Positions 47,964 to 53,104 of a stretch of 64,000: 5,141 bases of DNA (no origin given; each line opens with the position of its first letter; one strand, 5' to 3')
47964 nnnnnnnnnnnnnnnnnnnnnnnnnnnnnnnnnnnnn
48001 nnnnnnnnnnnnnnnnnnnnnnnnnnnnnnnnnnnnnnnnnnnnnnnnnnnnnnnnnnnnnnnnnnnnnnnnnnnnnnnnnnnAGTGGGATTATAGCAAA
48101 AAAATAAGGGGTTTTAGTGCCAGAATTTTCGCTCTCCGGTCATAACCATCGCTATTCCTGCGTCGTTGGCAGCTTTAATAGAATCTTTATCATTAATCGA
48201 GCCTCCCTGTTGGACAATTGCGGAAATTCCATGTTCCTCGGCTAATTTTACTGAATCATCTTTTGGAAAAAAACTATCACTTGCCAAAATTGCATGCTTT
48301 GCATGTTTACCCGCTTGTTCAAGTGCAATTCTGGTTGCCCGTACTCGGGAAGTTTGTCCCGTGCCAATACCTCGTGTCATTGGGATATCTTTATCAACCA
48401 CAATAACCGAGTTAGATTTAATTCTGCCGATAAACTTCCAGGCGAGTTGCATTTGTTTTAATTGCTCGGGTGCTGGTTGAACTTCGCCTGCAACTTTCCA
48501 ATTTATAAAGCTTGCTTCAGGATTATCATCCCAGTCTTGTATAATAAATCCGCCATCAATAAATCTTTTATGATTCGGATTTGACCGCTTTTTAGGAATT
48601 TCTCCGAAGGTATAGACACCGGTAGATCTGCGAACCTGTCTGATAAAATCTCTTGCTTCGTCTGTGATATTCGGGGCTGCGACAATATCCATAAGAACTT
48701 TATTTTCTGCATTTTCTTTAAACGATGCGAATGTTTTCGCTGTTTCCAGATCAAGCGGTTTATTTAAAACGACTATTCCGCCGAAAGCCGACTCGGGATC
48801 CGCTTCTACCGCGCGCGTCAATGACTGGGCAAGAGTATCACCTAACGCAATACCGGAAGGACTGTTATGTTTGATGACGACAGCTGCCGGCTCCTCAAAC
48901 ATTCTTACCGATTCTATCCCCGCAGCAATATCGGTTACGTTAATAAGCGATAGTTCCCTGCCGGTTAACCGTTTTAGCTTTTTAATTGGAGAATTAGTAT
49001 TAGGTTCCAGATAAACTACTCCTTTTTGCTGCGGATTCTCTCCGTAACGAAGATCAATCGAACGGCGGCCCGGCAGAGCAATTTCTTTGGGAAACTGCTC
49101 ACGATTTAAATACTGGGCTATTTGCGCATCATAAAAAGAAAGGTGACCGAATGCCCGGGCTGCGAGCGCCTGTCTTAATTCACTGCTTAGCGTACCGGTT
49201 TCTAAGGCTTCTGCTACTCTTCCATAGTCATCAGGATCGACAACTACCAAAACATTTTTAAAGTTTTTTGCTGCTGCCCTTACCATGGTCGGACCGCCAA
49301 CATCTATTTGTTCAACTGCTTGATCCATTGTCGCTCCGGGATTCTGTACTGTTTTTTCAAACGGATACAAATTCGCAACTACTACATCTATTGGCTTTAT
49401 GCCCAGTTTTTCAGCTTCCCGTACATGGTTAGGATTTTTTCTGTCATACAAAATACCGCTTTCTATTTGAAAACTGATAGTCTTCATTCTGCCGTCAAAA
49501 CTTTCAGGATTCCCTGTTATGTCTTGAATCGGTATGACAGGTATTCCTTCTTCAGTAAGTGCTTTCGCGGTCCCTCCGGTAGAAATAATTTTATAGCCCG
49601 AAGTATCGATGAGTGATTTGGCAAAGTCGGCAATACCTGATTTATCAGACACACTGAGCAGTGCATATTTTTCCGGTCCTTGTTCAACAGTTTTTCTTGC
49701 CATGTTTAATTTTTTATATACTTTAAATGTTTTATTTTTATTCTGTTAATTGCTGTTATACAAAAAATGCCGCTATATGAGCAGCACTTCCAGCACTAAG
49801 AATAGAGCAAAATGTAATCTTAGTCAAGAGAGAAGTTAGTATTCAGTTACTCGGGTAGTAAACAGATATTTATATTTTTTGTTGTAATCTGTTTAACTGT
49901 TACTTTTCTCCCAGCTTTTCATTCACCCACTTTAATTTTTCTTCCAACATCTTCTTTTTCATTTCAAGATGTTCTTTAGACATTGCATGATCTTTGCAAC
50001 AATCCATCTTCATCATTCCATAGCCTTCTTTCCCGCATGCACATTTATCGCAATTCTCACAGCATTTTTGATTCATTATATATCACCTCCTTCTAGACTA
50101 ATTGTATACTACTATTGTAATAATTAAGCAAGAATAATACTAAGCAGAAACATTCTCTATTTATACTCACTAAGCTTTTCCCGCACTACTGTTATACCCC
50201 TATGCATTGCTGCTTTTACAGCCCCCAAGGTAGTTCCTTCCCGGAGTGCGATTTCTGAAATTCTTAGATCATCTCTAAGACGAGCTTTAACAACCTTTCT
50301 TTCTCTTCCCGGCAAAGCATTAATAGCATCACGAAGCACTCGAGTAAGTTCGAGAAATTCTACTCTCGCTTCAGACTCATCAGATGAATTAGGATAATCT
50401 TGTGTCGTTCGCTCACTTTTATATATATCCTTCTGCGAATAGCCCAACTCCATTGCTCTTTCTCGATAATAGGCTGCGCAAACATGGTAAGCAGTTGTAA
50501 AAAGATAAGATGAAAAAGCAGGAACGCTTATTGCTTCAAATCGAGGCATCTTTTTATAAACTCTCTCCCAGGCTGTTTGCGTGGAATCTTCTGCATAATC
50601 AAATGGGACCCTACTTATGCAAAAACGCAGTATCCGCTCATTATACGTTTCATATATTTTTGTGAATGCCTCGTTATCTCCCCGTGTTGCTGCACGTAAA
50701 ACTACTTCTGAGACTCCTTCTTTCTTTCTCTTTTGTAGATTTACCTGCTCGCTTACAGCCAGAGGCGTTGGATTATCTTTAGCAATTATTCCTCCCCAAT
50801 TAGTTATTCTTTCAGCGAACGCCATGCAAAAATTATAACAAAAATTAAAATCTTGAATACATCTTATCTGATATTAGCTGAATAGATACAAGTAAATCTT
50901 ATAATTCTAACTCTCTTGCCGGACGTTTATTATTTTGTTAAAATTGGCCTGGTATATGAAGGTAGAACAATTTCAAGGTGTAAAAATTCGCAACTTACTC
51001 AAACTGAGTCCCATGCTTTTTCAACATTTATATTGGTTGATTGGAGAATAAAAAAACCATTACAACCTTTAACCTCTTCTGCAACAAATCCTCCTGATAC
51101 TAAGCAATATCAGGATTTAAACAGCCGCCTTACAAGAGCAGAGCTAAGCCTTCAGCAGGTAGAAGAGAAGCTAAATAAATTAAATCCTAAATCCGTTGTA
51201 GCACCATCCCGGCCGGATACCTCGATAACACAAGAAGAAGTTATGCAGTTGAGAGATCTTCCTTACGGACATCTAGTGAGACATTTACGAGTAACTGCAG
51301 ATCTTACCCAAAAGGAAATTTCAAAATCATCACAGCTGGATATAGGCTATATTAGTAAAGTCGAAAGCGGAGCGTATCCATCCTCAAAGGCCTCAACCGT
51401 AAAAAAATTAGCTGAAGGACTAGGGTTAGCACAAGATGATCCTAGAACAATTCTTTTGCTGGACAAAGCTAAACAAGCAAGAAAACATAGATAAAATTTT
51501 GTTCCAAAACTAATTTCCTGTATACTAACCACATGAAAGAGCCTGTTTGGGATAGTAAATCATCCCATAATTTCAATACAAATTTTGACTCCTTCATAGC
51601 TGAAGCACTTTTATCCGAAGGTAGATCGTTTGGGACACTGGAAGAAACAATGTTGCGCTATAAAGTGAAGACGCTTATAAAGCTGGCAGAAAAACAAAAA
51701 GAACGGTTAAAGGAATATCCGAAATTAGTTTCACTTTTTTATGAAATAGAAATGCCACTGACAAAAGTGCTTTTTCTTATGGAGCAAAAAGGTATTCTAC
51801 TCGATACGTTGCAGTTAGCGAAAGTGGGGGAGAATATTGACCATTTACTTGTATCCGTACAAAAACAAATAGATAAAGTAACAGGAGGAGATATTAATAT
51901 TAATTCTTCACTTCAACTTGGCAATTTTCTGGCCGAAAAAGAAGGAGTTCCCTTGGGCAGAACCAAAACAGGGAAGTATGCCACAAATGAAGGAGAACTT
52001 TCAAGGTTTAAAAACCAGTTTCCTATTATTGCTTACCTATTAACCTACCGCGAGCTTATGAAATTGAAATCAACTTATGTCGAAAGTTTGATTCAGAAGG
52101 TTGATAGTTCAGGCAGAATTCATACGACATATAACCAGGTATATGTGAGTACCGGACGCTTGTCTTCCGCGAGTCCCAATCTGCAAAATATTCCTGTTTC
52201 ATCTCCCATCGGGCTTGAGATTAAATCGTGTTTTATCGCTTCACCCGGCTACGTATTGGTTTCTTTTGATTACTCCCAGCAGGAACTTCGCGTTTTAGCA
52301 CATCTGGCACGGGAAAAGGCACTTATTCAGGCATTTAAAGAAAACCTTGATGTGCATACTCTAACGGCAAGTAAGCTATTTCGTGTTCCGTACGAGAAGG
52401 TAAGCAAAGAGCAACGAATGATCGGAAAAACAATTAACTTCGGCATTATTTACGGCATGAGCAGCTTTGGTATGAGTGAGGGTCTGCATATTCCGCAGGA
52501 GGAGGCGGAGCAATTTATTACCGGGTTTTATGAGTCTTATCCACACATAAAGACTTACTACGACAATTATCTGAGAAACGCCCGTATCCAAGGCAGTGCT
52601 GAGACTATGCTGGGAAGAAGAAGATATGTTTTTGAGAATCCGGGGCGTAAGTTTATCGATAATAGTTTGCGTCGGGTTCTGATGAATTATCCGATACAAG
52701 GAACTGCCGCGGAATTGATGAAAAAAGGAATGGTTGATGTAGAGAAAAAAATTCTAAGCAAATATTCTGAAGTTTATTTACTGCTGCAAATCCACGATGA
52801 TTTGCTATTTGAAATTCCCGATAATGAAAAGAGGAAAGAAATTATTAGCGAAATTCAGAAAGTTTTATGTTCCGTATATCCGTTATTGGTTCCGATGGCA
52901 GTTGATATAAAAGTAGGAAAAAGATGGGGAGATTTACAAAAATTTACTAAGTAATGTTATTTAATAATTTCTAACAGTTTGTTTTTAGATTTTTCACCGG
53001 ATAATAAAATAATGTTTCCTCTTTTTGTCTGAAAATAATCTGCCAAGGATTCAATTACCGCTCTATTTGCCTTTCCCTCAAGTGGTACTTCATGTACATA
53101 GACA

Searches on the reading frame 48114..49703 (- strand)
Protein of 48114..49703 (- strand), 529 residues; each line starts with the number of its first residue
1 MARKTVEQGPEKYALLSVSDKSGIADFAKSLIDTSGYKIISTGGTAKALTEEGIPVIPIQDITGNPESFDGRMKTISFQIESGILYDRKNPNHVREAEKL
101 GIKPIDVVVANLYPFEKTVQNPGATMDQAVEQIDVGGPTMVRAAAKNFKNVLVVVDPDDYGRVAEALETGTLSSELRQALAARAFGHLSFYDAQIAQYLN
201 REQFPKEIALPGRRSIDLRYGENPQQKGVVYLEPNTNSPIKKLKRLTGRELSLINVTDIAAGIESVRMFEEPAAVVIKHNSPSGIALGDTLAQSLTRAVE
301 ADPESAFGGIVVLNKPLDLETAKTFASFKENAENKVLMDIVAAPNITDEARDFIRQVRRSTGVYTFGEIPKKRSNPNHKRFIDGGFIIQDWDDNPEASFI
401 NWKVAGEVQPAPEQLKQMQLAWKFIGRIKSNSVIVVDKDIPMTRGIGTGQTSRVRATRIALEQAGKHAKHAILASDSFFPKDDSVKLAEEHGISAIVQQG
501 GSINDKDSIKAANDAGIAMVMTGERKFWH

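Call 24: search_protein_families(library=pfam, proteins=[window:48114-49703:-], max_evalue=0.05)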
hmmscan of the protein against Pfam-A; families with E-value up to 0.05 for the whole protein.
window:48114-49703:- (529 aa): 2 families
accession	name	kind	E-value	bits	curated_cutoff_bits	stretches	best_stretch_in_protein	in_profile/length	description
PF01808.24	AICARFT_IMPCHas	-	6.3e-86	289.1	25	1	144-463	1-311/311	AICARFT/IMPCHase bienzyme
PF02142.27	MGS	-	1.1e-19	70.8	24.1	1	23-139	1-94/94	MGS-like domain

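Call 75: find_encoding_contigs(protein=window:48114-49703:-, flank=2000, max_places=2)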
Protein window:48114-49703:- (529 aa): no gene with exactly this product is on record in the collection.

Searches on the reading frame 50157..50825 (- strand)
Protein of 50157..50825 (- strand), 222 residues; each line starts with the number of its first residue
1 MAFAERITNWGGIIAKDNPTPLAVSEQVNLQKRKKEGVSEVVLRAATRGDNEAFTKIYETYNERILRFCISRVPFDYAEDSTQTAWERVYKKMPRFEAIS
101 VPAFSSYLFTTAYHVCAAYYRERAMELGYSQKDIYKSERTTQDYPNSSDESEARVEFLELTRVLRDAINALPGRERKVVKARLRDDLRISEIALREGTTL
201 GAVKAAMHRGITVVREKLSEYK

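Call 24: search_protein_families(library=pfam, proteins=[window:50157-50825:-], max_evalue=0.05)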
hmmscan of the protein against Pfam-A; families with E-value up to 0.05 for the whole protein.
window:50157-50825:- (222 aa): 5 families
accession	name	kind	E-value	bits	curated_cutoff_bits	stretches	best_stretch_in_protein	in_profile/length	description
PF08281.18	Sigma70_r4_2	-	3.2e-09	36.7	25.7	1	163-210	3-50/54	Sigma-70, region 4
PF04542.20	Sigma70_r2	-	1.2e-07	31.9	24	1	58-123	2-68/71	Sigma-70 region 2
PF04545.22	Sigma70_r4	-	2.3e-06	27.5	24.1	1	167-216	1-50/50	Sigma-70, region 4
PF12645.13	HTH_16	-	0.013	16.1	22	1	42-70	3-31/65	Helix-turn-helix domain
PF25325.1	EF-hand_EFHB_C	-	0.021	15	27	0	22-61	12-51/75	EFHB C-terminal EF-hand domain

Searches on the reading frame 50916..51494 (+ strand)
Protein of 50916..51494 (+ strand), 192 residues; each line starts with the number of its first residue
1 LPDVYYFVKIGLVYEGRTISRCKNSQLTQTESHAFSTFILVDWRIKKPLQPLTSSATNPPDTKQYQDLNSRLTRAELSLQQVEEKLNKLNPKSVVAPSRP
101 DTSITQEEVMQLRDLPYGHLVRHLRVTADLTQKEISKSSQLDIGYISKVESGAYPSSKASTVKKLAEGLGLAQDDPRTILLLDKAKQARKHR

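Call 25: search_protein_families(library=pfam, proteins=[window:50916-51494:+], max_evalue=0.05)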
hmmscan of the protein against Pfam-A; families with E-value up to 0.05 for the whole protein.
window:50916-51494:+ (192 aa): 3 families
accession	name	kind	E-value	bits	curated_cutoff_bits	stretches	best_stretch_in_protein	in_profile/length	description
PF13560.12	HTH_31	-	8.5e-09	36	27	1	118-174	3-59/64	Helix-turn-helix domain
PF01381.28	HTH_3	-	1.1e-06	29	23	1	122-171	2-50/55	Helix-turn-helix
PF12844.13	HTH_19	-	4.3e-06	27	30.2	1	119-173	2-55/64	Helix-turn-helix domain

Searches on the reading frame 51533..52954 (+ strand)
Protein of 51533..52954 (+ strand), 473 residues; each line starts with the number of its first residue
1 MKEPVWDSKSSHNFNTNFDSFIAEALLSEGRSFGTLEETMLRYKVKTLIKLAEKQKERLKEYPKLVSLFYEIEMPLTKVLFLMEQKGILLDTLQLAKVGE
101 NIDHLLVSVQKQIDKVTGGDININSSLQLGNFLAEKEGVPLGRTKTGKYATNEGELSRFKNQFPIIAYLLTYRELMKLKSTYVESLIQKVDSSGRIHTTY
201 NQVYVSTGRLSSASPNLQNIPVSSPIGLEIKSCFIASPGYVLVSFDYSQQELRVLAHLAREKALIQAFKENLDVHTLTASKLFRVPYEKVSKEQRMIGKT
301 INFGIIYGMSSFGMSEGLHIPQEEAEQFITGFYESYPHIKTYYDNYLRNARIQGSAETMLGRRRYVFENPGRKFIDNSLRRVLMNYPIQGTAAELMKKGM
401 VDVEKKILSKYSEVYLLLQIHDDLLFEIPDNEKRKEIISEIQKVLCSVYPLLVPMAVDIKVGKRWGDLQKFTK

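Call 25: search_protein_families(library=pfam, proteins=[window:51533-52954:+], max_evalue=0.05)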
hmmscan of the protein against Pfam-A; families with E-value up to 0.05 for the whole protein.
window:51533-52954:+ (473 aa): 1 family
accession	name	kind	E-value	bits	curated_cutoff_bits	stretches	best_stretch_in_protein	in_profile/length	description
PF00476.26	DNA_pol_A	-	3.1e-120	402.1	34.3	1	95-467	4-381/381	DNA polymerase family A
